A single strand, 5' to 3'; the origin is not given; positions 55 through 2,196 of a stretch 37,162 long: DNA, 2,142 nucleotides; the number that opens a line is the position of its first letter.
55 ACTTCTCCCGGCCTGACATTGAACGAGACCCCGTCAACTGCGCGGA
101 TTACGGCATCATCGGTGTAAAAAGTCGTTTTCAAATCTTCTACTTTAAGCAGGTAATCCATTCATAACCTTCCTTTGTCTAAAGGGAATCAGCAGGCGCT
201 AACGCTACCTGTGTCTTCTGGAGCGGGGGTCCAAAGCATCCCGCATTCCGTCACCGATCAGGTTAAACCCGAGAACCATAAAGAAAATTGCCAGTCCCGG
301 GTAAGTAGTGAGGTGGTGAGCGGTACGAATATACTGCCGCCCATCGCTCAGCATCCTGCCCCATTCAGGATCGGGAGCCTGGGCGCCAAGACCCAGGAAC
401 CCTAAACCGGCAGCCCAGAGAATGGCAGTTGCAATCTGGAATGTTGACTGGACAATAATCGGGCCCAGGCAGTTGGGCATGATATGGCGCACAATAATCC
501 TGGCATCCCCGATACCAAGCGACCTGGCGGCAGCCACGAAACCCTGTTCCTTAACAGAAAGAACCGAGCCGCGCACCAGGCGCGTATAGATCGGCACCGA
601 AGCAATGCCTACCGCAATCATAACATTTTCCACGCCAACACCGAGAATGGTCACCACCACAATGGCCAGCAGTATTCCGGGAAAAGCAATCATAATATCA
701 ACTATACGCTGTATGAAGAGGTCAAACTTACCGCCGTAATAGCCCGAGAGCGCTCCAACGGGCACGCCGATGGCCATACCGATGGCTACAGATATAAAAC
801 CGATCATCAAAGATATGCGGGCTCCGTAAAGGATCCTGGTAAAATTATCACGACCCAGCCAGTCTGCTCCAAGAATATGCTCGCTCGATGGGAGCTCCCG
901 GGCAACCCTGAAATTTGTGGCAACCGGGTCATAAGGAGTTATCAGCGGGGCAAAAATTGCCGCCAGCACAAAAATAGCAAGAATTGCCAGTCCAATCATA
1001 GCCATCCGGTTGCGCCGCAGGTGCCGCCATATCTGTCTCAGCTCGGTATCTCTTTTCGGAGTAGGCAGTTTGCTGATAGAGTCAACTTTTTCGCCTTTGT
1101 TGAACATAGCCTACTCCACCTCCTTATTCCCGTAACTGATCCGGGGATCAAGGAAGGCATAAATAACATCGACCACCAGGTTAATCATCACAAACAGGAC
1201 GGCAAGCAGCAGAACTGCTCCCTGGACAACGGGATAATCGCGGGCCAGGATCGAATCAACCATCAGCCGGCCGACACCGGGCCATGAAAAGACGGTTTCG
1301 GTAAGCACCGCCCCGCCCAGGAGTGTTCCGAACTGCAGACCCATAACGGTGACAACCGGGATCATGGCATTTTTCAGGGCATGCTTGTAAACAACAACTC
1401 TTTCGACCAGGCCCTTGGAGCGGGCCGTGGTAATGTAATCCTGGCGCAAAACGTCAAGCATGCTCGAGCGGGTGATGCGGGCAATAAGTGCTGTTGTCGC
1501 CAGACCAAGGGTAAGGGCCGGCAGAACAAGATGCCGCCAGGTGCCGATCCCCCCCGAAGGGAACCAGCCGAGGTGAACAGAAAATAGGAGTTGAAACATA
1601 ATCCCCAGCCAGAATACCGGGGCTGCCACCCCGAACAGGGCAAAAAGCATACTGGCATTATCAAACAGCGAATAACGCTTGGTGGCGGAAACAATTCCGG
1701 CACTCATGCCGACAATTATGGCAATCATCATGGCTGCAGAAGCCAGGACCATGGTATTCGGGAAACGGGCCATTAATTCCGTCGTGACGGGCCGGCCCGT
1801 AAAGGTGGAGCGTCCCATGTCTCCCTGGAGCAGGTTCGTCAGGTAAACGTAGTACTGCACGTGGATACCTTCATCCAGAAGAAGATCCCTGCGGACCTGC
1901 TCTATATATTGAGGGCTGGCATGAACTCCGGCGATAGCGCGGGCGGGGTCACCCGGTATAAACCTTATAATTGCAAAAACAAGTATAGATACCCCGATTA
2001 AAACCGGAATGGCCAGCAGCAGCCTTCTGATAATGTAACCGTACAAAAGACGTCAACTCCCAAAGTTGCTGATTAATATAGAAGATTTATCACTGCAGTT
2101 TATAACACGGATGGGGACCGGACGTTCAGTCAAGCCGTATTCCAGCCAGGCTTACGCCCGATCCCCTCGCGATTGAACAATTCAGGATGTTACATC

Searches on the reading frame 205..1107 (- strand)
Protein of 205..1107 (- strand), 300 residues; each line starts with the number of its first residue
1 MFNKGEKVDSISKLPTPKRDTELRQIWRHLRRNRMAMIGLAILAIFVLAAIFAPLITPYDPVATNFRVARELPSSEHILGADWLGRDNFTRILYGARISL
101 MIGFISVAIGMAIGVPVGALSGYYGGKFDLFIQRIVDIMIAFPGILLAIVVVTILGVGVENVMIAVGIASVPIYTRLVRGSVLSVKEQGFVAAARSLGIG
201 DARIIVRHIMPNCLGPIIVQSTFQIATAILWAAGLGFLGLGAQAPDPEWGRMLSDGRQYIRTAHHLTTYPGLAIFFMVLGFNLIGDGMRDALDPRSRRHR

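Call 41: search_protein_families(library=pfam, proteins=[window:205-1107:-], max_evalue=0.001)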
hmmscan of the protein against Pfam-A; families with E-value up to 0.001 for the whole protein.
window:205-1107:- (300 aa): 2 families
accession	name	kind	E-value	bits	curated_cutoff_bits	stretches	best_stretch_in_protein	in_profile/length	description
PF00528.27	BPD_transp_1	-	2.8e-33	115.6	26.4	1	114-297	1-183/184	Binding-protein-dependent transport system inner membrane component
PF12911.12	OppC_N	-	6.6e-18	64.8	23.9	1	23-71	3-50/53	N-terminal TM domain of oligopeptide transport permease C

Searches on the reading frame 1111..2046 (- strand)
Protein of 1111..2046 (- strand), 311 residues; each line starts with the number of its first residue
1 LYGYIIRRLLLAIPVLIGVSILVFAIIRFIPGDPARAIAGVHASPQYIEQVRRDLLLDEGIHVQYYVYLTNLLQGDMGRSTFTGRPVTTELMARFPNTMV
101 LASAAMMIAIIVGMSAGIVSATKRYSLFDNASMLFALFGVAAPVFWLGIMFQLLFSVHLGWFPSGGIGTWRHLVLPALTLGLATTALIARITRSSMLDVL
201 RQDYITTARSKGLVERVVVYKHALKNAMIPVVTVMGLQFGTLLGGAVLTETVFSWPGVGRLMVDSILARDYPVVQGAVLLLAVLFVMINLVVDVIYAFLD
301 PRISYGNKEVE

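Call 41: search_protein_families(library=pfam, proteins=[window:1111-2046:-], max_evalue=0.001)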
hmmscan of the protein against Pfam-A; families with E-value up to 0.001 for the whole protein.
window:1111-2046:- (311 aa): 2 families
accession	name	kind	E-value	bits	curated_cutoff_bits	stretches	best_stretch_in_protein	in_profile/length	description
PF00528.27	BPD_transp_1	-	9e-43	146.6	26.4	1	113-304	1-183/184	Binding-protein-dependent transport system inner membrane component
PF19300.4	BPD_transp_1_N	-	8e-14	52.2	23.8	1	1-101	1-113/114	Binding-prot-dependent transport system membrane comp, N-term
